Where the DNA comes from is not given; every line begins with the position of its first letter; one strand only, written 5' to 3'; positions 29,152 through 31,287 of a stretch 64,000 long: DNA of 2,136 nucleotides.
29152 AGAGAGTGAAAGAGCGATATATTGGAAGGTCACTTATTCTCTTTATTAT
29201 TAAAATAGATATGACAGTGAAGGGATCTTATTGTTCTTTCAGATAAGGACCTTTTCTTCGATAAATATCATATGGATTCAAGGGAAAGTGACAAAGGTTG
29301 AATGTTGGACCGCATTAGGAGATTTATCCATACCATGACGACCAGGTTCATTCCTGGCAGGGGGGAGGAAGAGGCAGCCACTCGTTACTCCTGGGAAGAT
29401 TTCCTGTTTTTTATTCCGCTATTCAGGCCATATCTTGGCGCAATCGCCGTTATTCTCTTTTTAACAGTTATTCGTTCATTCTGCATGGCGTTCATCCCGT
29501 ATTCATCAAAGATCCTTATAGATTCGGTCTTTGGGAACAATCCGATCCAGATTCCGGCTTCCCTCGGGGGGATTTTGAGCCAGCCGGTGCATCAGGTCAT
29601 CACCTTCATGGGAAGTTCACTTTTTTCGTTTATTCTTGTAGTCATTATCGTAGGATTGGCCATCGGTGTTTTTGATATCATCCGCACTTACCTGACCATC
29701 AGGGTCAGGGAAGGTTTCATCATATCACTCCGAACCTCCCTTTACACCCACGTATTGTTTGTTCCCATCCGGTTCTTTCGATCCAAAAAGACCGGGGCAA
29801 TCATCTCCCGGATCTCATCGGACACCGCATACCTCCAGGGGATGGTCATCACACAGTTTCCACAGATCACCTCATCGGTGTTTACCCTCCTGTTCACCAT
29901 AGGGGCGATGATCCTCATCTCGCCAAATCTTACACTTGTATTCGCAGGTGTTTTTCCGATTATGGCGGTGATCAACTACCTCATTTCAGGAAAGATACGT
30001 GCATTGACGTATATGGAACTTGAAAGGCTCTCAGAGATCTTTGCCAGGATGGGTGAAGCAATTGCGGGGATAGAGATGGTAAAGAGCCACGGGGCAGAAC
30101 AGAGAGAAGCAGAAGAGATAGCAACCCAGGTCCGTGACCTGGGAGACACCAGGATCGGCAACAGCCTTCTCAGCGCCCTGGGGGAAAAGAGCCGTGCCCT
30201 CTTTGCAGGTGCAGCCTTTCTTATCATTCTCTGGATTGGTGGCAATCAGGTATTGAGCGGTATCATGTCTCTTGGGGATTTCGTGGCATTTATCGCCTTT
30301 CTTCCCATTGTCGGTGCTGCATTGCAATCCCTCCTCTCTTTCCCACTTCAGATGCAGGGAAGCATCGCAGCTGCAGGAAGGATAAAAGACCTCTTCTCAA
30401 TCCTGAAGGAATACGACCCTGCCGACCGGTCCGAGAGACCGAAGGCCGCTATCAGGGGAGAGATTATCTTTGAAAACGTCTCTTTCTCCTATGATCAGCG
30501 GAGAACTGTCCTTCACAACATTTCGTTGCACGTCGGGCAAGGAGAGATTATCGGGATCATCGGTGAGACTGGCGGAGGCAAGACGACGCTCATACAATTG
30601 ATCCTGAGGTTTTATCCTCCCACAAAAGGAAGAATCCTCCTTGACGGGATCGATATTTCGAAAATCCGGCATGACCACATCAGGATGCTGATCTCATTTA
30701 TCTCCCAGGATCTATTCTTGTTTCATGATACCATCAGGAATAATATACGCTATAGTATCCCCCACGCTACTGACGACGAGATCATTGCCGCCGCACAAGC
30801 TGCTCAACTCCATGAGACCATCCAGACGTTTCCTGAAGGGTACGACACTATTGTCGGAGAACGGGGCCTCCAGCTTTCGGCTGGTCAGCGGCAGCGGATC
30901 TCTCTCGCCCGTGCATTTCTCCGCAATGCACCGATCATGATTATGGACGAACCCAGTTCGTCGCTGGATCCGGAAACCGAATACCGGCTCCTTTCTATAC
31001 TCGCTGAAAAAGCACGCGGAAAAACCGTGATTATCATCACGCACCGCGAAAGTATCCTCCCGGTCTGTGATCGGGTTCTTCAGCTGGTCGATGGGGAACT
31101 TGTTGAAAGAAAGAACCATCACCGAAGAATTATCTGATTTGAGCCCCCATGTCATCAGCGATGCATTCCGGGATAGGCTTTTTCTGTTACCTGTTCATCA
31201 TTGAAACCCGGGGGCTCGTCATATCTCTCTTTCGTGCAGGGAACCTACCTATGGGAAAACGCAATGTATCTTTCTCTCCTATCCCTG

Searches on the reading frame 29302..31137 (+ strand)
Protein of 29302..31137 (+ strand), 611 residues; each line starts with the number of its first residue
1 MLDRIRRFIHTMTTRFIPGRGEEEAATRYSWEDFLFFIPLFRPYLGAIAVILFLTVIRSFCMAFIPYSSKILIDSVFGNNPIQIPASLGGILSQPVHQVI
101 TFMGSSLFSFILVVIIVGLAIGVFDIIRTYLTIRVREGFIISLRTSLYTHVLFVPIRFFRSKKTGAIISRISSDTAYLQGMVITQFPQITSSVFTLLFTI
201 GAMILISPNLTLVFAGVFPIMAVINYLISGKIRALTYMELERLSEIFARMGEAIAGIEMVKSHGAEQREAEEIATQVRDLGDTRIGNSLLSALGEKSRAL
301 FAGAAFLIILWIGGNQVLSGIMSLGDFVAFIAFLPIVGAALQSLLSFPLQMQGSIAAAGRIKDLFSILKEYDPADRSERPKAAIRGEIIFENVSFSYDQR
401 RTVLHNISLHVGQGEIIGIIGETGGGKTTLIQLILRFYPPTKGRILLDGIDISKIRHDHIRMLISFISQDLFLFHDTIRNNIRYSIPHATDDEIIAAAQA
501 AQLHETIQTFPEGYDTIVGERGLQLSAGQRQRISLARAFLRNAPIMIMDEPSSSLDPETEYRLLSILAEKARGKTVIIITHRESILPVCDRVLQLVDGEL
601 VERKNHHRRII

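Call 4: search_protein_families(library=pfam, proteins=[window:29302-31137:+], max_evalue=0.01)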
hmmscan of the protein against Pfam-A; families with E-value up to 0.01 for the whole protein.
window:29302-31137:+ (611 aa): 4 families
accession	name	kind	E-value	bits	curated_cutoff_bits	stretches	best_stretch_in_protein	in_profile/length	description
PF00664.28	ABC_membrane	-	1.4e-42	146.7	28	1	49-338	2-271/274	ABC transporter transmembrane region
PF00005.33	ABC_tran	-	1.8e-32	113.3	25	1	404-552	1-136/137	ABC transporter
PF13304.12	AAA_21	-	2.9e-09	37.9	27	1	493-581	220-298/304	AAA domain, putative AbiEii toxin, Type IV TA system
PF02463.25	SMC_N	-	4.2e-07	30.1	40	1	512-595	135-211/220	RecF/RecN/SMC N terminal domain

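Call 78: search_protein_families(library=ncbifam, proteins=[window:29302-31137:+], max_evalue=0.00001)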
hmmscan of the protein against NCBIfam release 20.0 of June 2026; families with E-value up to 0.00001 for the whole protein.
window:29302-31137:+ (611 aa): 184 families (the best 25 are shown)
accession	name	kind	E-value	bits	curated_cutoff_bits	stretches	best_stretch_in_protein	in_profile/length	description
TIGR02204.1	MsbA_rel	hypoth_equivalog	3.8e-107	359.3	780.4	1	108-608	61-560/576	ABC transporter, permease/ATP-binding protein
TIGR02203.1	MsbA_lipidA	equivalog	1.7e-103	347.1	602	1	40-607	8-553/572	lipid A export permease/ATP-binding protein MsbA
TIGR00958.1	3a01208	subfamily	6.9e-99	332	874.6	1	43-607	158-698/711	antigen peptide transporter 2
TIGR01846.1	type_I_sec_HlyB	subfamily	6.9e-93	312.2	725.55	1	111-607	182-676/694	type I secretion system permease/ATPase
NF052233.1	CphA_assoc_ABC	equivalog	5.6e-92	309.3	880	1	42-608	180-728/766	cyanophycin metabolism-associated ABC transporter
TIGR03375.1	type_I_sec_LssB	subfamily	3.6e-91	306.5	693.1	1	113-601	194-680/696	type I secretion system permease/ATPase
NF045513.1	HepA_fam_ABC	equivalog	1.4e-88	297.9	725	1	102-605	89-591/610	heterocyst formation ABC transporter subunit HepA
NF010178.0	PRK13657.1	equivalog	7.9e-88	295.3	733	1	113-605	57-552/588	glucan ABC transporter ATP-binding protein/ permease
NF008381.0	PRK11176.1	equivalog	6e-83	279.2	867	1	110-608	67-564/582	lipid A ABC transporter ATP-binding protein/permease MsbA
TIGR02868.1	CydC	equivalog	3.1e-82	276.9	329.05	1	142-582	87-529/530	thiol reductant ABC exporter subunit CydC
TIGR02857.1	CydD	equivalog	1.2e-77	262.1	435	1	106-595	42-529/529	thiol reductant ABC exporter subunit CydD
TIGR03796.1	NHLM_micro_ABC1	equivalog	2.2e-77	260.9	853.3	1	107-608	193-697/710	NHLP family bacteriocin export ABC transporter peptidase/permease/ATPase subunit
TIGR01193.1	bacteriocin_ABC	subfamily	3.7e-74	250.5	523.85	1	112-608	200-694/708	peptide cleavage/export ABC transporter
NF008364.0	PRK11160.1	equivalog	5.9e-73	246.4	630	1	141-608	93-560/575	heme ABC transporter ATP-binding protein/permease CydC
TIGR01192.1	chvA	subfamily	2.2e-71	241.2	585.4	1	111-606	55-553/585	glucan export ABC transporter ATP-binding protein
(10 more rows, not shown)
